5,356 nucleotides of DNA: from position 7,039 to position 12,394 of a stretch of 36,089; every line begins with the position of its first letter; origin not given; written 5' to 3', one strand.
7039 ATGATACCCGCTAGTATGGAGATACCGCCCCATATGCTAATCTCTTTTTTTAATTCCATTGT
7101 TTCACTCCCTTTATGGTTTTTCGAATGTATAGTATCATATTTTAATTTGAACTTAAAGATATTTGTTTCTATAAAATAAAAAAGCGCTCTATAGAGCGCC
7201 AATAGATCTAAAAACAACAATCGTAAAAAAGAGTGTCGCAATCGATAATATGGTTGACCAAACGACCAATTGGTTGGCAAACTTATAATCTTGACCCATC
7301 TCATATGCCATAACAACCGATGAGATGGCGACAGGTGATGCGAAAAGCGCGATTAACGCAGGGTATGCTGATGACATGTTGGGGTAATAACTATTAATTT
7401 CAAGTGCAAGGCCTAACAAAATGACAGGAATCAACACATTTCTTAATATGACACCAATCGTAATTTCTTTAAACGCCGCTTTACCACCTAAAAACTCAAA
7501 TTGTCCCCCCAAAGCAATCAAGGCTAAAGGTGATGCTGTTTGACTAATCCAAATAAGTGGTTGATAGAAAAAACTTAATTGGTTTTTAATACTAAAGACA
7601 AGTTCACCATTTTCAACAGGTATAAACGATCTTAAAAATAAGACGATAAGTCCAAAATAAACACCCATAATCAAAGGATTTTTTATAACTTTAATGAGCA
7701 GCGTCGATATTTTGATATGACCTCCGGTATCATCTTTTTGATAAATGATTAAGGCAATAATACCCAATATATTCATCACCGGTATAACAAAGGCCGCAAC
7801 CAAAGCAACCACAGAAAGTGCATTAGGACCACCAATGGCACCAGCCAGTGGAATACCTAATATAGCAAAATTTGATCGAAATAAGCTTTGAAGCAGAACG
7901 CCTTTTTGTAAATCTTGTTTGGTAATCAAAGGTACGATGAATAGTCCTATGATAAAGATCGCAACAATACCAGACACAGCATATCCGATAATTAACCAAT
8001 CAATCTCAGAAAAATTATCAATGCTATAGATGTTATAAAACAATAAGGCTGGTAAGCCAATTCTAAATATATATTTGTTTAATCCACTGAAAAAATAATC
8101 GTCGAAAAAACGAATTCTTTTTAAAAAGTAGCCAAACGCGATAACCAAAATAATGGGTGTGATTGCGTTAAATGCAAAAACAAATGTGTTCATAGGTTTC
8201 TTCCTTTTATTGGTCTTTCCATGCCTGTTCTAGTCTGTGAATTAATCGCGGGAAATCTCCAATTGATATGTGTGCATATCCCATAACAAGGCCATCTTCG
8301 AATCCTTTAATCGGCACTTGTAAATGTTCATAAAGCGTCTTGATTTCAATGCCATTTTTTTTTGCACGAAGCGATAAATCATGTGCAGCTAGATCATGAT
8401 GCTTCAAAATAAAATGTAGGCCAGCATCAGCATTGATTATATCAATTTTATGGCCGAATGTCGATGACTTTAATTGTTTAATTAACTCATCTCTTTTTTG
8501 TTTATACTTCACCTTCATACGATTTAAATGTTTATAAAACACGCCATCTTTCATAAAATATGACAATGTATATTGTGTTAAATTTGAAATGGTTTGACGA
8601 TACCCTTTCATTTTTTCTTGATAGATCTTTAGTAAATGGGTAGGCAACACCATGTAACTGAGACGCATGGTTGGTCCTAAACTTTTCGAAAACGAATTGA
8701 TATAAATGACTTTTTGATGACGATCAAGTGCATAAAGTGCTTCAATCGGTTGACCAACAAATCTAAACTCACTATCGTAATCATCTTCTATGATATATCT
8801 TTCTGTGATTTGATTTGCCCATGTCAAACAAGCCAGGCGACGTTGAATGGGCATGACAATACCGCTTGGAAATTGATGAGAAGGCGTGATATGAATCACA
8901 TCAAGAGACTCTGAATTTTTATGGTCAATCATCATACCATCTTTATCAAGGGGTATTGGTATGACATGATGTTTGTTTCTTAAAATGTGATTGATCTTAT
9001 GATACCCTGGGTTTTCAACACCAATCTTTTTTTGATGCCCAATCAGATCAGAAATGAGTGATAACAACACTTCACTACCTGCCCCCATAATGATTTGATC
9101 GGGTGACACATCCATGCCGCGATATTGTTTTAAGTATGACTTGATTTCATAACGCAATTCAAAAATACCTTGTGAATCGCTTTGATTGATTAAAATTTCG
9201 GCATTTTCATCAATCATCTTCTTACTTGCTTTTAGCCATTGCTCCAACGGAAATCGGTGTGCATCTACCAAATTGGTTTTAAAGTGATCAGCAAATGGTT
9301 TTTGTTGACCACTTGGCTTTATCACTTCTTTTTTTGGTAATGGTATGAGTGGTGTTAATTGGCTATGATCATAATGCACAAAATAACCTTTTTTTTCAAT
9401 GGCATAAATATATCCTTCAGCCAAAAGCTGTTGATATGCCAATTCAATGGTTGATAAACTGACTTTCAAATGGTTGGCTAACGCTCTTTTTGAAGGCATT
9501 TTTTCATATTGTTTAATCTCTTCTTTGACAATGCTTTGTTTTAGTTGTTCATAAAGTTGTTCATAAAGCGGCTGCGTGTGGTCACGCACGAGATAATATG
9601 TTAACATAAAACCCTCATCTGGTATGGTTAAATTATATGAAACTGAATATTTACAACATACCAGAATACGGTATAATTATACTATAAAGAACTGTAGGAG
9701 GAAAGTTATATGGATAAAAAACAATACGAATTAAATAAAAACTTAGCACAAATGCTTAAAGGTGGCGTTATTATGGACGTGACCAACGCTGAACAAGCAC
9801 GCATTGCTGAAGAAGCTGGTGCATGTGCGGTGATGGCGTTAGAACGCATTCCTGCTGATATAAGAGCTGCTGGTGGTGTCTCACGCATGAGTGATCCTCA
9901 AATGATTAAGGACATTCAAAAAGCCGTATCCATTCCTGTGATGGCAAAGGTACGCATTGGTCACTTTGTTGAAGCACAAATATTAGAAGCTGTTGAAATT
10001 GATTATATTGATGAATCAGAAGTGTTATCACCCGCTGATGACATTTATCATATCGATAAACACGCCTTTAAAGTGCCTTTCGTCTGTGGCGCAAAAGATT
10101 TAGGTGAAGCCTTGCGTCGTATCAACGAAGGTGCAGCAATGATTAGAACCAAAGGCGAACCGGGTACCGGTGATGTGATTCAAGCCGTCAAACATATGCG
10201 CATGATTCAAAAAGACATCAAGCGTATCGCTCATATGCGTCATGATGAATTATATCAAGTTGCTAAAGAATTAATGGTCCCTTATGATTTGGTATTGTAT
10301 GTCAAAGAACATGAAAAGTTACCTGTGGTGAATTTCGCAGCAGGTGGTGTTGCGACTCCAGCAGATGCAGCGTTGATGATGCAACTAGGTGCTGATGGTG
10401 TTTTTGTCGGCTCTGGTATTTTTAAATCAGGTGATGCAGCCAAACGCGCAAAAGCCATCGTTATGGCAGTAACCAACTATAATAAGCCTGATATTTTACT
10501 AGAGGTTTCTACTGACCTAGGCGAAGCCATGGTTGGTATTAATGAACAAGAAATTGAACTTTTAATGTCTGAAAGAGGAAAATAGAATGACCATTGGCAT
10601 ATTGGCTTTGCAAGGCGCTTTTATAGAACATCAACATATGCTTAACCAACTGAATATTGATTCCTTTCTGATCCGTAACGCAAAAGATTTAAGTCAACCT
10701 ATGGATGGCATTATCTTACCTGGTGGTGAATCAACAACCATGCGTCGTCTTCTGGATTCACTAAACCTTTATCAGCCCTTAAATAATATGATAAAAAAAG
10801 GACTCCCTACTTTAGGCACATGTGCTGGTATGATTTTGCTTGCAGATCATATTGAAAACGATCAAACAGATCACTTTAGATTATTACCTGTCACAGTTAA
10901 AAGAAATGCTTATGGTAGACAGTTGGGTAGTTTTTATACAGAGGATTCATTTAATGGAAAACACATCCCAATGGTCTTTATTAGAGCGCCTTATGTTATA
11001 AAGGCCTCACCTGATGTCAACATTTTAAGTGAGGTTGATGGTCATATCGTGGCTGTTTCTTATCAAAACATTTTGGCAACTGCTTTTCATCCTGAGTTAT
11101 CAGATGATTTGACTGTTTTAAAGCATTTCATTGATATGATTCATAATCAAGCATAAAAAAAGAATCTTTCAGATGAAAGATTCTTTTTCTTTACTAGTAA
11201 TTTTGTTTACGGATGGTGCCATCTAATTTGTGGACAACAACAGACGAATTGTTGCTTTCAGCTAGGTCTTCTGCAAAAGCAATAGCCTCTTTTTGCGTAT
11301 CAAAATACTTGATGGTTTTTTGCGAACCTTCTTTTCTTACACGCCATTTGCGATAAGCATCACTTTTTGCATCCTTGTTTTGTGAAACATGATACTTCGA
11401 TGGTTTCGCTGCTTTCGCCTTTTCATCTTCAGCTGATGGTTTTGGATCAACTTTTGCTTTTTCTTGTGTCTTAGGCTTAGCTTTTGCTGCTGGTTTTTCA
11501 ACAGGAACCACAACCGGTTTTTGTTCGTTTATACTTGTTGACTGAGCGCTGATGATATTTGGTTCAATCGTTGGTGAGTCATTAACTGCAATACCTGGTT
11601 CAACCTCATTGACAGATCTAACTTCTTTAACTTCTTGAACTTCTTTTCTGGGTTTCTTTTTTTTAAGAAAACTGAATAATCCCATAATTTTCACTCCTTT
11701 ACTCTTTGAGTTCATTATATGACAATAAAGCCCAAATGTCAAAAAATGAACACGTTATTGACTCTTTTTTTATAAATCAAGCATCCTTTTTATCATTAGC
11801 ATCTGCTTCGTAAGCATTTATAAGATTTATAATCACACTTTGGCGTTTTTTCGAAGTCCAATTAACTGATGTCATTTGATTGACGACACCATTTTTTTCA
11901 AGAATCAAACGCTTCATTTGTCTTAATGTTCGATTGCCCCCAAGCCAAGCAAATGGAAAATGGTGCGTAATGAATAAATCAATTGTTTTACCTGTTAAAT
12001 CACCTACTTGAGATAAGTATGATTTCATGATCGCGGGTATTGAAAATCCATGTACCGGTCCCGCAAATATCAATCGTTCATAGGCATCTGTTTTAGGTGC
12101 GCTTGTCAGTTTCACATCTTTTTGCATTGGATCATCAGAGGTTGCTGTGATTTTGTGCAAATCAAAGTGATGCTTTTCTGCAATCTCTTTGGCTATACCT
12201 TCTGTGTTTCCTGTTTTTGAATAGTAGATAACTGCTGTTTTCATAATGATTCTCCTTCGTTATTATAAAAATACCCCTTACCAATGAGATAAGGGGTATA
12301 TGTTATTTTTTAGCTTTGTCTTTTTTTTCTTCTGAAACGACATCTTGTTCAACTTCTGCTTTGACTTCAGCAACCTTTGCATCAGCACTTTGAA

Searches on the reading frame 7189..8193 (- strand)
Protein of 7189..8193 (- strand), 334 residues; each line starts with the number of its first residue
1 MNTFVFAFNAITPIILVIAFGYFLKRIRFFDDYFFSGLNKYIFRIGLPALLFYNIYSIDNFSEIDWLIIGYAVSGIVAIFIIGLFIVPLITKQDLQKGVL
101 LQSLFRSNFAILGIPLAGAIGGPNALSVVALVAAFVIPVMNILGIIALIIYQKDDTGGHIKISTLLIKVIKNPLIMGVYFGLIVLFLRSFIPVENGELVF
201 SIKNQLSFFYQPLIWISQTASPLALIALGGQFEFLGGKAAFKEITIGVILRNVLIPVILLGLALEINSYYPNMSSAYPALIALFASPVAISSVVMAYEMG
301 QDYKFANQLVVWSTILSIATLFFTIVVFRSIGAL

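Call 8: search_protein_families(library=pfam, proteins=[window:7189-8193:-], max_evalue=0.001)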
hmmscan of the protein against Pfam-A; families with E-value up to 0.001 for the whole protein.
window:7189-8193:- (334 aa): 1 family
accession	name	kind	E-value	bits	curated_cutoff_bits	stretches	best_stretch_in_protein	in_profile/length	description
PF03547.23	Mem_trans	-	2.1e-24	86.2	25.7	1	7-323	2-341/343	Membrane transport protein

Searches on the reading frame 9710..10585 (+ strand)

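Call 8: search_protein_families(library=pfam, proteins=[window:9710-10585:+], max_evalue=0.001)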
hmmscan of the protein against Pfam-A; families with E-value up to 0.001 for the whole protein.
window:9710-10585:+ (291 aa): 4 families
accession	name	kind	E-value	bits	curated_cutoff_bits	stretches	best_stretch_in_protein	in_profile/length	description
PF01680.23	SOR_SNZ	-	1.1e-109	365.5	27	1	7-211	3-207/207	SOR/SNZ family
PF05690.20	ThiG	-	2.8e-08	33.8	23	1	197-255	169-225/247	Thiazole biosynthesis protein ThiG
PF03060.21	NMO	-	1.4e-05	25.1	28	0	194-243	184-231/331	Nitronate monooxygenase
PF01207.24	Dus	-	0.00012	21.7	20.4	0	191-237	172-217/311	Dihydrouridine synthase (Dus)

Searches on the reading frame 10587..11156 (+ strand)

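Call 9: search_protein_families(library=pfam, proteins=[window:10587-11156:+], max_evalue=0.001)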
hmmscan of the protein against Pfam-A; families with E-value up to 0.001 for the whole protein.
window:10587-11156:+ (189 aa): 4 families
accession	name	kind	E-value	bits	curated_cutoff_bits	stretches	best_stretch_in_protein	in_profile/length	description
PF01174.25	SNO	-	3.8e-54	183.8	27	1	5-185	1-186/188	SNO glutamine amidotransferase family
PF07685.20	GATase_3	-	9.8e-09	35.5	27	1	24-95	25-106/196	CobB/CobQ-like glutamine amidotransferase domain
PF03575.23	Peptidase_S51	-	1.1e-05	25.6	23.9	1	37-95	81-140/206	Peptidase family S51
PF00117.34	GATase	-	3.4e-05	24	22.8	1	17-172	15-174/190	Glutamine amidotransferase class-I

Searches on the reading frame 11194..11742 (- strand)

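Call 9: search_protein_families(library=pfam, proteins=[window:11194-11742:-], max_evalue=0.001)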
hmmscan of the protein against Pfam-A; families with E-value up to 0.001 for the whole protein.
window:11194-11742:- (182 aa): 1 family
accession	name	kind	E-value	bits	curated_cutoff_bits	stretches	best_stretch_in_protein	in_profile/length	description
PF09954.14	DUF2188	-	2.4e-16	60.1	22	1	117-181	1-60/62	Uncharacterized protein conserved in bacteria (DUF2188)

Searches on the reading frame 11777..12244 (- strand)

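Call 3: search_protein_families(library=pfam, proteins=[window:11777-12244:-], max_evalue=0.01)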
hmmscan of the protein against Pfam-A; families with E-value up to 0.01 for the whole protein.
window:11777-12244:- (155 aa): 5 families
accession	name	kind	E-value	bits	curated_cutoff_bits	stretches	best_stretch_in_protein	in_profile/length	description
PF12724.12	Flavodoxin_5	-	2.5e-06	28.3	27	1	5-92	2-82/145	Flavodoxin domain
PF12682.12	Flavodoxin_4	-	3.2e-05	23.9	24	0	3-34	2-33/155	Flavodoxin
PF12641.12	Flavodoxin_3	-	9.9e-05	22.6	27.5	1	4-121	1-104/160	Flavodoxin domain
PF00258.30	Flavodoxin_1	-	0.00013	22.6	25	1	5-43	1-39/143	Flavodoxin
PF02525.22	Flavodoxin_2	-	0.00016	21.9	27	1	22-80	29-103/198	Flavodoxin-like fold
